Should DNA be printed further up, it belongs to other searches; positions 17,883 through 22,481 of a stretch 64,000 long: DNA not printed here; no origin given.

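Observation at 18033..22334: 1433-aa T9SS cargo protein: choice-of-anchor L head, 5 plus 6 Cys-containing tandem repeats, type-A sorting domain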

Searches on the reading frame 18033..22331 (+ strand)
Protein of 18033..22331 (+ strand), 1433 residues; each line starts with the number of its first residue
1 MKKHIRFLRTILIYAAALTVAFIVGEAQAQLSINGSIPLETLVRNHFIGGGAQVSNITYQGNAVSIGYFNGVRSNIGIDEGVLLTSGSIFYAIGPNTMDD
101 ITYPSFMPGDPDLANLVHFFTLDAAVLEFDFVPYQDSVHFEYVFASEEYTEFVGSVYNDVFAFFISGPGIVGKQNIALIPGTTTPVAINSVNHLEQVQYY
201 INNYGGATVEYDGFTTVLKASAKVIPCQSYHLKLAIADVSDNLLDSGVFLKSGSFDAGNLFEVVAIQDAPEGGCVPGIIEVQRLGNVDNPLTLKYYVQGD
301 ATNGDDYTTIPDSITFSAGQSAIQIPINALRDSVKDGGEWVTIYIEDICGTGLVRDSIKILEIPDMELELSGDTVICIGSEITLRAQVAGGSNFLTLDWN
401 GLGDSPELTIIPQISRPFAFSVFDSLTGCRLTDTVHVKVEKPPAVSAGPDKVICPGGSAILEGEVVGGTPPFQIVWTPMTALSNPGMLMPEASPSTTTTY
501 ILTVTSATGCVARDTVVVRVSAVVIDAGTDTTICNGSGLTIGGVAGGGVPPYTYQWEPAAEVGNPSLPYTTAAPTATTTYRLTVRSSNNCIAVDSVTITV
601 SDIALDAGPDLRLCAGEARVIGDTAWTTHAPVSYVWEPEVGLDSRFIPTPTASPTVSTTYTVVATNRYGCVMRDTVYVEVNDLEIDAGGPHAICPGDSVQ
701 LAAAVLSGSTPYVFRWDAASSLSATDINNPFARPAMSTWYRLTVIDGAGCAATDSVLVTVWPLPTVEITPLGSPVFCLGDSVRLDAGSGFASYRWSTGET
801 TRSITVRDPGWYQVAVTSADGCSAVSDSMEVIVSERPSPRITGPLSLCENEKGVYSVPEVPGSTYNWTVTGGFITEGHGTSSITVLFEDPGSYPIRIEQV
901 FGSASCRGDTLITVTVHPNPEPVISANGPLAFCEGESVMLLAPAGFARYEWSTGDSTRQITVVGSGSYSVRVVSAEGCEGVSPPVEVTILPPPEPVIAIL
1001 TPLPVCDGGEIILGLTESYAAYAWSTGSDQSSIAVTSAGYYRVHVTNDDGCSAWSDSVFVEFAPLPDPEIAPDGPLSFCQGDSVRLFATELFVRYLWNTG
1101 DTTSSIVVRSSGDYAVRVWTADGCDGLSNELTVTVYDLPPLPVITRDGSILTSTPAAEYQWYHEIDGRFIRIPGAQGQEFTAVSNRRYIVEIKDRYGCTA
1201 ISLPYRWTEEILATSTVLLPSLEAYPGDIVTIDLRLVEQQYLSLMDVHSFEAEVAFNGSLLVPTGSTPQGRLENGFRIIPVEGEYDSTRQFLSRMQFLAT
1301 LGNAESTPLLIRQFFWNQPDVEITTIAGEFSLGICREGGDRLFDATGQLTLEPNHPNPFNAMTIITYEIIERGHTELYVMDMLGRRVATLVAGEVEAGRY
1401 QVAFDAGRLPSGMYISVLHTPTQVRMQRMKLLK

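Call 4: search_protein_families(library=pfam, proteins=[window:18033-22331:+], max_evalue=0.1)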
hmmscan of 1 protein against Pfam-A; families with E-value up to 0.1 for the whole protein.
window:18033-22331:+ (1433 aa): 10 families
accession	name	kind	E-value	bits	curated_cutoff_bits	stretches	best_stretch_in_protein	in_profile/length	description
PF19081.6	Ig_7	-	9.1e-12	45.6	27.3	1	529-600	8-82/84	Ig-like domain CHU_C associated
PF19408.5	PKD_6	-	4.8e-10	40.1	25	1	840-889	7-59/82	PKD-like domain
PF03160.20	Calx-beta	-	2.6e-06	27.9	27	1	279-345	26-94/119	Calx-beta domain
PF22352.2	K319L-like_PKD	-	2.8e-06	27.7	27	0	737-760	61-84/84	K319L-like, PKD domain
PF00801.26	PKD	-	1e-05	25.9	23.5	0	775-833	10-80/80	PKD domain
PF18962.6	Por_Secre_tail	-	0.0005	20.7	27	1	1356-1422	3-66/75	Secretion system C-terminal sorting domain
PF13895.12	Ig_2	-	0.0045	17.6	27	0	1094-1135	41-79/79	Immunoglobulin domain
PF13573.12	SprB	-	0.0059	16.6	28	1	547-559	23-35/37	SprB repeat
PF24312.1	Ig-like_POM152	-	0.011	16.5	27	0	955-980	56-81/89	Nucleoporin POM152, Ig-like domain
PF13860.13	FlgD_ig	-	0.052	14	27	0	1376-1414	26-69/79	FlgD Ig-like domain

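Call 5: search_protein_families(library=ncbifam, proteins=[window:18033-22331:+], max_evalue=0.1)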
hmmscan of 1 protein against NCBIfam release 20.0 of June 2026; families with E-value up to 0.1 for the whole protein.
window:18033-22331:+ (1433 aa): 5 families
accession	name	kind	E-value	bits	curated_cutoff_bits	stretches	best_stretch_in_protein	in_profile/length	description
NF038133.1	choice_anch_L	domain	4.3e-76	255.2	27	1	42-255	2-219/219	choice-of-anchor L domain-containing protein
TIGR04183.1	Por_Secre_tail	domain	4e-06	26.7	23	1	1356-1428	3-68/72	T9SS type A sorting domain-containing protein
NF038113.1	T9SSA_dep_M36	equivalog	0.0018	16.5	885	1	1354-1422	795-859/869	T9SS-dependent M36 family metallopeptidase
NF052323.1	T9SSA_dep_M6i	equivalog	0.013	13.4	600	1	1354-1422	960-1027/1043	T9SS-dependent M6-like inactivated metalloprotease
NF033932.1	LapB_rpt_80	domain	0.039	14.2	45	0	910-930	20-40/83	LapB repeat-containing protein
